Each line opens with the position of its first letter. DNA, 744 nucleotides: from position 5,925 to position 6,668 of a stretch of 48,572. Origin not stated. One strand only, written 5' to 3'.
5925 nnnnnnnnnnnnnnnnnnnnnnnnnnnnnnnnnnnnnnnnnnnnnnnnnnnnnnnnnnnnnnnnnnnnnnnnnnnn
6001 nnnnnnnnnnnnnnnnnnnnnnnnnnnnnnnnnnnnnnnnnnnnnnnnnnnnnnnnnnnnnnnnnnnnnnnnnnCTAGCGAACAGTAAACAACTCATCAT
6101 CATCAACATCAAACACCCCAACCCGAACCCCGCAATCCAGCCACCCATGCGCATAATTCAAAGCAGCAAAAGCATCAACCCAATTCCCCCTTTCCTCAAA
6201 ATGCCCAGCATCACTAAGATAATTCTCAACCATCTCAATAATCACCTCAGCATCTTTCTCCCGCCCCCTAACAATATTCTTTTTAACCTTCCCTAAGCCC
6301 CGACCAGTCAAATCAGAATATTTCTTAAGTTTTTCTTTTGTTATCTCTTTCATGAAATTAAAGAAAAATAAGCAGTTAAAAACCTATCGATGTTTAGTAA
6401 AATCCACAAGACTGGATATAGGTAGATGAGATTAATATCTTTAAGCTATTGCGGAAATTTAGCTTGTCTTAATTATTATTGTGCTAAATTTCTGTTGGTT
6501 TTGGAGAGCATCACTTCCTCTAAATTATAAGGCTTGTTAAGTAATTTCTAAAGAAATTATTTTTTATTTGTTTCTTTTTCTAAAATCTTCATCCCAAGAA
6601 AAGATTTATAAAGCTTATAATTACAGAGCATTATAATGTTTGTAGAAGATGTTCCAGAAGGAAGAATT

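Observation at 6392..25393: Multi-copy (at least 8) intergenic element of about 130-190 bp with a covarying long hairpin and TIR-like ends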

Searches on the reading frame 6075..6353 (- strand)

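Call 65: search_protein_families(library=pfam, proteins=[window:6075-6353:-], max_evalue=0.01)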
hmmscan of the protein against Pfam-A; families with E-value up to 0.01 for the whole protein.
window:6075-6353:- (92 aa): 1 family
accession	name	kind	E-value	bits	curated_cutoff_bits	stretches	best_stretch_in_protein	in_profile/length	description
PF04010.18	DUF357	-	6.6e-20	71.3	29.4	1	18-81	8-73/73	Protein of unknown function (DUF357)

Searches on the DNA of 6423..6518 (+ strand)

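Call 37: build_rna_model(alignment_id=A4)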
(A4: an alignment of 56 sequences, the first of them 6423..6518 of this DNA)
Model R1 built from alignment A4 (56 sequences, 106 columns); structure: RNAalifold consensus.
model positions 95; base pairs 12; branch points 0; effective number of sequences 4.53; information 0.602 bits per position. Calibrated on 0.2 Mb of random sequence (short: E-values are rough).
structure used (alignment columns):
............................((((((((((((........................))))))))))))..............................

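Call 38: search_with_rna_model(model_id=R1, source=window, filters=off, max_evalue=10)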
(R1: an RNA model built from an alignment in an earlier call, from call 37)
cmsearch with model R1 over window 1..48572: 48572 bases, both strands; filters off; matches with E-value up to 10: 45.
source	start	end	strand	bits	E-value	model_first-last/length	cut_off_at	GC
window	6423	6518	+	94.1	3.4e-19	1-95/95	no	0.31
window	20771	20866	-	82.8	1.6e-16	1-95/95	no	0.31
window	25265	25359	+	82.1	2.4e-16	1-95/95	no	0.31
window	14248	14341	-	80.2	7e-16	1-95/95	no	0.26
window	13710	13805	+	78.1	2.1e-15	1-95/95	no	0.29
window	7370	7463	+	74.4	1.6e-14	1-95/95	no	0.32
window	8486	8579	+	66.3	1.4e-12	1-95/95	no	0.3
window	19387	19484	-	64.6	3.4e-12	1-95/95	no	0.32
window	7399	7439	-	35.2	3.1e-05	30-71/95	no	0.24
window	25270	25364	-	31.3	0.00028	1-95/95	no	0.28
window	6452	6494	-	29.2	0.00085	30-71/95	no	0.28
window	13739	13781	-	25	0.0085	30-71/95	no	0.21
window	14272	14312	+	24.7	0.01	30-71/95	no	0.24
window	29800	29893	+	21.6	0.054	1-95/95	no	0.27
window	8491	8582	-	21.3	0.066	1-95/95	no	0.3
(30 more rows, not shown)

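Call 39: search_with_rna_model(model_id=R1, sources=[L001, L003, L009, L011, L012, L013, L015, L016, L017, L019, L024, L027, L028, L029, L030, L032, L035, L038, L040, L043, L045, L046, L047, L048, L050, L054, L055, L056, L058, L059, L060, L061, L063, L065, L066, L067, L068, L070, L071, L074, L075, L076, L077, L078, L079, L080, L082, L083, L084, L086, L087, L088, L091, L092, L093, L094, L095], max_evalue=0.001)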
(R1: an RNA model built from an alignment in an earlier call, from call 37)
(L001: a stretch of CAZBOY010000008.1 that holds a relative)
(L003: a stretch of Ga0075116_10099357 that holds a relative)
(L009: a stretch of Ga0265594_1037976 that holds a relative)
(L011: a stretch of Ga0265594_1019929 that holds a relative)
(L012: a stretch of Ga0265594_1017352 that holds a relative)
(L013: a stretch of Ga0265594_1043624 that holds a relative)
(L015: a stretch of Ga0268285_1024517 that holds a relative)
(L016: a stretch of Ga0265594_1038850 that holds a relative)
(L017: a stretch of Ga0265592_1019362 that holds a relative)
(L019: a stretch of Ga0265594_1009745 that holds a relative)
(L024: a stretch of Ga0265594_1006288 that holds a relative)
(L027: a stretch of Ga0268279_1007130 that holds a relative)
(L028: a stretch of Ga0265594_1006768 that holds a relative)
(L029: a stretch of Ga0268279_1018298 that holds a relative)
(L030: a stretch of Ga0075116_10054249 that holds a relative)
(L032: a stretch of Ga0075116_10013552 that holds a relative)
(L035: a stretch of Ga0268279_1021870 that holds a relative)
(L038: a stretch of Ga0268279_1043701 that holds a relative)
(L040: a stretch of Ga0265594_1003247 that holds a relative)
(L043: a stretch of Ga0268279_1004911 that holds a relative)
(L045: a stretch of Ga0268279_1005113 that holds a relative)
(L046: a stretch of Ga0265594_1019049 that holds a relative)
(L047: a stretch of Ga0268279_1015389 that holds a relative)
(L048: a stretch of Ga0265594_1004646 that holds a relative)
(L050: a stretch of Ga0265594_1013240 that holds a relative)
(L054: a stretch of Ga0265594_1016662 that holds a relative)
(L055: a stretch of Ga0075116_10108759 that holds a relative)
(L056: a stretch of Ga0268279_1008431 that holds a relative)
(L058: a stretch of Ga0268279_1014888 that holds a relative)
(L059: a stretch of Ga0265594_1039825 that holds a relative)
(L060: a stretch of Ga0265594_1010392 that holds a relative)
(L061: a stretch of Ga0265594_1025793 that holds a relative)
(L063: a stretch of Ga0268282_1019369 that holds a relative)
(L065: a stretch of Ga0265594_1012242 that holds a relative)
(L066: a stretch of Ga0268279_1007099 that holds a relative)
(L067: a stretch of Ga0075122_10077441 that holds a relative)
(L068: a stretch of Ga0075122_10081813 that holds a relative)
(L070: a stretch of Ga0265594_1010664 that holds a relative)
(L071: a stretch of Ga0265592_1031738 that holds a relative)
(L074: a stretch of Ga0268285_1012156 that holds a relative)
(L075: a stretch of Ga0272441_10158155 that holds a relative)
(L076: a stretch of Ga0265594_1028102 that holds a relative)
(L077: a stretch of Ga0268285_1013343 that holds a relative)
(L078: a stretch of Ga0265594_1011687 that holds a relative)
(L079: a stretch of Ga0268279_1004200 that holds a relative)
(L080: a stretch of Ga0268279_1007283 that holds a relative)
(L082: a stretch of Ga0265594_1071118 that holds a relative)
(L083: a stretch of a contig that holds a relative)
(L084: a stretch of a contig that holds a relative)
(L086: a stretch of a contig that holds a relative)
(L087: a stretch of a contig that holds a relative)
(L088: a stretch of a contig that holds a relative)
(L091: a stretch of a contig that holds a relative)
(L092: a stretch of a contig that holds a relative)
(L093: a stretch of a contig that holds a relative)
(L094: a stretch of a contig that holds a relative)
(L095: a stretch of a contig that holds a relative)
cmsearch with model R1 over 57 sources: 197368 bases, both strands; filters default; matches with E-value up to 0.001: 94.
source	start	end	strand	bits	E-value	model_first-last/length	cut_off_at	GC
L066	2991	3084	-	93.2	2.3e-18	1-95/95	no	0.29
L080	2754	2847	+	93.2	2.3e-18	1-95/95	no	0.29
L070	1152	1245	+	91.6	5.6e-18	1-95/95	no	0.28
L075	1044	1137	+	91.4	6.2e-18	1-95/95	no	0.29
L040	3211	3304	+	91.2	6.9e-18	1-95/95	no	0.32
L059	1655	1750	-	90.7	8.7e-18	1-95/95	no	0.29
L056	2123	2218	-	89.3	1.9e-17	1-95/95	no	0.34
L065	759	854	-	89.3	1.9e-17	1-95/95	no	0.34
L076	1931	2026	+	88.2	3.4e-17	1-95/95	no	0.29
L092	364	459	+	88.2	3.4e-17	1-95/95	no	0.29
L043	1412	1505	+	88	3.9e-17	1-95/95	no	0.32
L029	590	682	+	87.3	5.7e-17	1-95/95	no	0.3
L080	728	822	-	87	6.5e-17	1-95/95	no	0.27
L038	1223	1318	-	85.9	1.2e-16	1-95/95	no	0.32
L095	990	1085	+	85.9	1.2e-16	1-95/95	no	0.32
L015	559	654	+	85.3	1.7e-16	1-95/95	no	0.28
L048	4024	4119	-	85.3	1.7e-16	1-95/95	no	0.28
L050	1823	1916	+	84.7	2.3e-16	1-95/95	no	0.3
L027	4235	4328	-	84.2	3.2e-16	1-95/95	no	0.27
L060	4372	4465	+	84.2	3.2e-16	1-95/95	no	0.27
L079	2750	2843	-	84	3.4e-16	1-95/95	no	0.33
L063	1158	1252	+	83.7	4e-16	1-95/95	no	0.28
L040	3835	3931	-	83.5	4.6e-16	1-95/95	no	0.36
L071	897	990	+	82.9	6.3e-16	1-95/95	no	0.31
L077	2140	2233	+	82.9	6.3e-16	1-95/95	no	0.31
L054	1688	1781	+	82.5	7.9e-16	1-95/95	no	0.29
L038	139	236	-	81.7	1.2e-15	1-95/95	no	0.29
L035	1601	1696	-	81.2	1.6e-15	1-95/95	no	0.26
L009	76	171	-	81.2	1.6e-15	1-95/95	no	0.26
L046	702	797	+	81.2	1.6e-15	1-95/95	no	0.3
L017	924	1017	-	80.7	2.1e-15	1-95/95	no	0.31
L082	679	773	+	80.7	2.1e-15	1-95/95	no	0.25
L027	2149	2243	-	80.3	2.6e-15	1-95/95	no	0.23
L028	559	654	-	80.1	2.9e-15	1-95/95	no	0.29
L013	979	1072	-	79.8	3.4e-15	1-95/95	no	0.23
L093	2859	2956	+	79.7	3.6e-15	1-95/95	no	0.28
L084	3708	3802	+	79.7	3.7e-15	1-95/95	no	0.28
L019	63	155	-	79.4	4.3e-15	1-95/95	no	0.25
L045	2467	2559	-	79.4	4.3e-15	1-95/95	no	0.25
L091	1647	1742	-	79.4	4.3e-15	1-95/95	no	0.3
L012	2113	2208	-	78.5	6.9e-15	1-95/95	no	0.28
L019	1834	1930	-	78.5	7e-15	1-95/95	no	0.3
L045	4238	4334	-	78.5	7e-15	1-95/95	no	0.3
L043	3002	3097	-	78.4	7.5e-15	1-95/95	no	0.32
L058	1931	2024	-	77.9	9.6e-15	1-95/95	no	0.27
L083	3180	3273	+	77.9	9.6e-15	1-95/95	no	0.27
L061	1779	1872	+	77.9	9.9e-15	1-95/95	no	0.36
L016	923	1019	-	76.7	1.9e-14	1-95/95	no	0.28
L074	2368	2464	-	76.7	1.9e-14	1-95/95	no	0.28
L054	55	151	-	76.4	2.2e-14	1-95/95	no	0.29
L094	1259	1353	+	74.4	6.5e-14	1-95/95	no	0.24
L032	1008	1101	-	73.1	1.4e-13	1-95/95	no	0.24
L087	2272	2365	-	73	1.4e-13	1-95/95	no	0.33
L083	1606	1701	+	72.3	2.1e-13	1-95/95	no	0.31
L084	1016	1112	+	72.2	2.2e-13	1-95/95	no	0.33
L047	752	848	-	71.3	3.5e-13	1-95/95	no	0.27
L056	661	758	+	69.9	7.6e-13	1-95/95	no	0.32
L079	4974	5071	+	69.6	9.2e-13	1-95/95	no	0.37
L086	2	94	+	68.8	1.4e-12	4-95/95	no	0.28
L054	2954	3050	-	68.6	1.6e-12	1-95/95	no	0.33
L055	5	98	+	68.4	1.7e-12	1-95/95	no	0.19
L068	483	576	-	68.4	1.7e-12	1-95/95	no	0.19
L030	1504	1596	+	68.1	2.1e-12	1-95/95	no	0.27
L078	2072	2168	-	66.6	4.6e-12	1-95/95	no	0.31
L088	1023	1118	-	64.8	1.3e-11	1-95/95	no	0.29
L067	326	419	+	64.7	1.3e-11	1-95/95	no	0.23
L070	3027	3121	-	64.6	1.4e-11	1-95/95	no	0.34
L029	1816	1909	+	64.5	1.5e-11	1-95/95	no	0.3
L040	9198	9291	-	64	2e-11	1-95/95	no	0.38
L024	5350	5441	-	62.7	4e-11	1-95/95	no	0.27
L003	851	952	+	59.3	2.5e-10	1-95/95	no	0.28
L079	53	146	+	58.2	4.5e-10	1-95/95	no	0.38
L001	893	990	+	57.8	5.7e-10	1-95/95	no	0.35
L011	1950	2047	-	57.8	5.7e-10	1-95/95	no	0.35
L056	2808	2969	+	50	4.1e-08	1-95/95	no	0.32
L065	1444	1605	+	50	4.1e-08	1-95/95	no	0.32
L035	129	226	-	44.5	8e-07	1-95/95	no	0.28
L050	912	1009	-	41.3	4.7e-06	1-95/95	no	0.31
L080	2759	2852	-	38.1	2.7e-05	1-95/95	no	0.26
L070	1155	1248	-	36.7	5.9e-05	1-95/95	no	0.28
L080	725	819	+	36.4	7e-05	1-95/95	no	0.27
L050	907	1006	+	35.7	9.9e-05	1-95/95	no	0.31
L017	919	1004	+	34.3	0.00022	1-95/95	no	0.33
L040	3240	3280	-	34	0.00025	30-71/95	no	0.29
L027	2144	2240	+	33.7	0.00029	1-95/95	no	0.24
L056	2147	2189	+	33.7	0.0003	30-71/95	no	0.3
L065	783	825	+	33.7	0.0003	30-71/95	no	0.3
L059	1679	1721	+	33.6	0.00031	30-71/95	no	0.28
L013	1003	1043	+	32.4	0.00062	30-71/95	no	0.24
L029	619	659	-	32.3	0.00065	30-71/95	no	0.32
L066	3015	3055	+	32.2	0.00067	30-71/95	no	0.32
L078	2096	2139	+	32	0.00074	30-71/95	no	0.3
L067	355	395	-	32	0.00076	30-71/95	no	0.27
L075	1073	1113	-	31.5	0.00097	30-71/95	no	0.29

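Call 54: search_with_rna_model(model_id=R1, sources=[L101, L102, L103, L104], max_evalue=0.01, filters=off)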
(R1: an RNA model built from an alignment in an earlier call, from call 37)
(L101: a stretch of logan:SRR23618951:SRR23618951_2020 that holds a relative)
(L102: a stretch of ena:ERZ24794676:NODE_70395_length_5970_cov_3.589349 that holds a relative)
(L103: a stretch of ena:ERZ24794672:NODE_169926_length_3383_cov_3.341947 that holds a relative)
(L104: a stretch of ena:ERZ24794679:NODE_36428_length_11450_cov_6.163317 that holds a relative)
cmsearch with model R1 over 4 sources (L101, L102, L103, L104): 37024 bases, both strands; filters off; matches with E-value up to 0.01: 5.
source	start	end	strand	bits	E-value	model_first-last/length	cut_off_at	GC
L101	10165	10262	-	72.9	2.8e-14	1-95/95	no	0.29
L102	4165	4260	-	67.8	4.4e-13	1-95/95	no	0.36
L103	1559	1654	-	67.8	4.4e-13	1-95/95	no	0.36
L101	10950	11046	-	58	9.7e-11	1-95/95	no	0.3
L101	10945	11042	+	31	0.00025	1-95/95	no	0.3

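Call 62: search_with_rna_model(model_id=R1, sources=[L105, L106, L097, L098], max_evalue=0.01)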
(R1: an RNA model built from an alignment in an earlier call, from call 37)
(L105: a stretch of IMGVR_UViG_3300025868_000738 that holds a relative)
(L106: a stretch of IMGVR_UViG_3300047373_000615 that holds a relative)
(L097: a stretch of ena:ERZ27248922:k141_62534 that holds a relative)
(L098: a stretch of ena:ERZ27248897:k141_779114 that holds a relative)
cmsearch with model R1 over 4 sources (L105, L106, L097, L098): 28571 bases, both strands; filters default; matches with E-value up to 0.01: 4.
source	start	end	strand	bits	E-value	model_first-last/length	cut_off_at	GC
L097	4219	4314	-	82.8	9.6e-17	1-95/95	no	0.31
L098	1568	1663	-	82.8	9.6e-17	1-95/95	no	0.31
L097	2835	2932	-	64.6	2e-12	1-95/95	no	0.32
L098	168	281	-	48.9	1e-08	1-95/95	no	0.31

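Call 69: search_with_rna_model(model_id=R1, sources=[window, L001, L003, L009, L012, L013, L015, L016, L017, L019, L024, L027, L028, L029, L030, L032, L035, L038, L040, L043, L046, L047, L050, L054, L055, L056, L058, L059, L061, L063, L066, L067, L070, L071, L075, L076, L078, L079, L080, L082, L083, L084, L086, L087, L088, L091, L093, L094, L101, L102], max_evalue=1e-7, make_alignment=true)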
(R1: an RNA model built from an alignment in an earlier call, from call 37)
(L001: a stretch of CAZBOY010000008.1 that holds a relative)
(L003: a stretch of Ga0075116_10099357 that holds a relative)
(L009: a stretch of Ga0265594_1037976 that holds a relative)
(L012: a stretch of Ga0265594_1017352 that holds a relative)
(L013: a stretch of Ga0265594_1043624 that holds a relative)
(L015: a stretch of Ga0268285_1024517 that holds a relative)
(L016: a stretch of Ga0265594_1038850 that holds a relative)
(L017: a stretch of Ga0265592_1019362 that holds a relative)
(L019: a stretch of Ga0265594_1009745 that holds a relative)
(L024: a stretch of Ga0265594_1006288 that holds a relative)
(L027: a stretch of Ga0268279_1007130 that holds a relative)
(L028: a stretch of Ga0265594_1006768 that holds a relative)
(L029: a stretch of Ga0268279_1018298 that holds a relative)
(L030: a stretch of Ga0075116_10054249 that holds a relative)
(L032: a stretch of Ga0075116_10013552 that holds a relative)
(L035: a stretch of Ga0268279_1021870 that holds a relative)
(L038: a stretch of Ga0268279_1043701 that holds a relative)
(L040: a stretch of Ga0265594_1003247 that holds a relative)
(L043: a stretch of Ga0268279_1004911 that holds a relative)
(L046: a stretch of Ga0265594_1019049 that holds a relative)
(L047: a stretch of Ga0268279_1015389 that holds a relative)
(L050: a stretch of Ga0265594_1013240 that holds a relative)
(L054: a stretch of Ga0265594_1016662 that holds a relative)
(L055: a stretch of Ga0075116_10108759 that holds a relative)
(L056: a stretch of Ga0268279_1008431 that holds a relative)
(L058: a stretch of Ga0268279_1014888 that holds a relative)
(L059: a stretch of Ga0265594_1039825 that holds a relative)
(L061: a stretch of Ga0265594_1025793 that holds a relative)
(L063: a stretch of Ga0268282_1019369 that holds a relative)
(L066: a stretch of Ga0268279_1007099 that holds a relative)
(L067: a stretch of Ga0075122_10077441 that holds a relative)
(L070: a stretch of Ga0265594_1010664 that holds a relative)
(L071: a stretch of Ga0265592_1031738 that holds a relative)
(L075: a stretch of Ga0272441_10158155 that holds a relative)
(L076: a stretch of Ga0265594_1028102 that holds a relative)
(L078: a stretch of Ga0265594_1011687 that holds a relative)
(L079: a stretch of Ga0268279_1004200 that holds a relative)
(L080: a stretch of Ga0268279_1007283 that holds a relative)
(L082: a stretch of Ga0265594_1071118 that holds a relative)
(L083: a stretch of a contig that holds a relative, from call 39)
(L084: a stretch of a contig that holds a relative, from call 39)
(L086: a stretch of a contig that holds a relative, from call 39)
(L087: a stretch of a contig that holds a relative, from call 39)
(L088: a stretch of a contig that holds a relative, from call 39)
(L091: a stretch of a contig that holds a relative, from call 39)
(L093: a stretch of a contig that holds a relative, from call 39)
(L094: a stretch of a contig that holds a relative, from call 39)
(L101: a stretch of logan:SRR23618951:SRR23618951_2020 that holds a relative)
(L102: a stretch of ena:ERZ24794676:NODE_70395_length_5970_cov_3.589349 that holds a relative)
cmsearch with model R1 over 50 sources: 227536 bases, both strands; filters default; matches with E-value up to 1e-7: 75.
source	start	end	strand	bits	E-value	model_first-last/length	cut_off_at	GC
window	6423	6518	+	94.1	1.6e-18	1-95/95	no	0.31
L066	2991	3084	-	93.2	2.6e-18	1-95/95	no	0.29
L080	2754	2847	+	93.2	2.6e-18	1-95/95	no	0.29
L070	1152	1245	+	91.6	6.4e-18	1-95/95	no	0.28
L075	1044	1137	+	91.4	7.2e-18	1-95/95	no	0.29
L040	3211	3304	+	91.2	7.9e-18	1-95/95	no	0.32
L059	1655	1750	-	90.7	1e-17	1-95/95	no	0.29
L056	2123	2218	-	89.3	2.2e-17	1-95/95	no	0.34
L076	1931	2026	+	88.2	4e-17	1-95/95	no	0.29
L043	1412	1505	+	88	4.5e-17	1-95/95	no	0.32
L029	590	682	+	87.3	6.5e-17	1-95/95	no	0.3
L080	728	822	-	87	7.5e-17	1-95/95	no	0.27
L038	1223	1318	-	85.9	1.4e-16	1-95/95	no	0.32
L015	559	654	+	85.3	1.9e-16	1-95/95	no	0.28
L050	1823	1916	+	84.7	2.7e-16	1-95/95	no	0.3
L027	4235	4328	-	84.2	3.7e-16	1-95/95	no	0.27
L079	2750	2843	-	84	3.9e-16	1-95/95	no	0.33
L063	1158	1252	+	83.7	4.6e-16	1-95/95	no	0.28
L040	3835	3931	-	83.5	5.3e-16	1-95/95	no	0.36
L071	897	990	+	82.9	7.2e-16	1-95/95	no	0.31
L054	1688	1781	+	82.5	9.1e-16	1-95/95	no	0.29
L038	139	236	-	81.7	1.4e-15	1-95/95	no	0.29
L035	1601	1696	-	81.2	1.8e-15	1-95/95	no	0.26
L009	76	171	-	81.2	1.8e-15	1-95/95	no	0.26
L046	702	797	+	81.2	1.8e-15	1-95/95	no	0.3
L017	924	1017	-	80.7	2.4e-15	1-95/95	no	0.31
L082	679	773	+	80.7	2.4e-15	1-95/95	no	0.25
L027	2149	2243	-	80.3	3.1e-15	1-95/95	no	0.23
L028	559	654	-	80.1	3.3e-15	1-95/95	no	0.29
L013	979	1072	-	79.8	3.9e-15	1-95/95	no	0.23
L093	2859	2956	+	79.7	4.1e-15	1-95/95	no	0.28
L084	3708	3802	+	79.7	4.3e-15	1-95/95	no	0.28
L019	63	155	-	79.4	5e-15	1-95/95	no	0.25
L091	1647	1742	-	79.4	5e-15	1-95/95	no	0.3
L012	2113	2208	-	78.5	7.9e-15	1-95/95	no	0.28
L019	1834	1930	-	78.5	8.1e-15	1-95/95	no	0.3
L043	3002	3097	-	78.4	8.7e-15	1-95/95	no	0.32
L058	1931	2024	-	77.9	1.1e-14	1-95/95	no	0.27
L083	3180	3273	+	77.9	1.1e-14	1-95/95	no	0.27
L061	1779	1872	+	77.9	1.1e-14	1-95/95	no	0.36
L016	923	1019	-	76.7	2.2e-14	1-95/95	no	0.28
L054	55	151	-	76.4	2.6e-14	1-95/95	no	0.29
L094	1259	1353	+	74.4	7.5e-14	1-95/95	no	0.24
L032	1008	1101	-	73.1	1.6e-13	1-95/95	no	0.24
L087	2272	2365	-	73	1.6e-13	1-95/95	no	0.33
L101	10165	10262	-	72.9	1.7e-13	1-95/95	no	0.29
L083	1606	1701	+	72.3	2.4e-13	1-95/95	no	0.31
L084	1016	1112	+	72.2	2.5e-13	1-95/95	no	0.33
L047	752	848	-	71.3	4e-13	1-95/95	no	0.27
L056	661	758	+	69.9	8.8e-13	1-95/95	no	0.32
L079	4974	5071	+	69.6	1.1e-12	1-95/95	no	0.37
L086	2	94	+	68.8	1.6e-12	4-95/95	no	0.28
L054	2954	3050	-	68.6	1.8e-12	1-95/95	no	0.33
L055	5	98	+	68.4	2e-12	1-95/95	no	0.19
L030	1504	1596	+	68.1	2.4e-12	1-95/95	no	0.27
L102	4165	4260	-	67.8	2.7e-12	1-95/95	no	0.36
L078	2072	2168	-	66.6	5.3e-12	1-95/95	no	0.31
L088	1023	1118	-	64.8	1.5e-11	1-95/95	no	0.29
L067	326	419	+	64.7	1.5e-11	1-95/95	no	0.23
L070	3027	3121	-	64.6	1.6e-11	1-95/95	no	0.34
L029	1816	1909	+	64.5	1.7e-11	1-95/95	no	0.3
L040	9198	9291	-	64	2.3e-11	1-95/95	no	0.38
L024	5350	5441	-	62.7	4.6e-11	1-95/95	no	0.27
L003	851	952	+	59.3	2.9e-10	1-95/95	no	0.28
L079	53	146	+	58.2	5.2e-10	1-95/95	no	0.38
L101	10950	11046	-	58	6e-10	1-95/95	no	0.3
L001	893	990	+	57.8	6.6e-10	1-95/95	no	0.35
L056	2808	2969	+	50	4.7e-08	1-95/95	no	0.32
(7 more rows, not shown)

Alignment A12: 75 matches aligned to the model, 189 columns, each read 5' to 3' on its own strand. Consensus structure (alignment columns), stored with it:
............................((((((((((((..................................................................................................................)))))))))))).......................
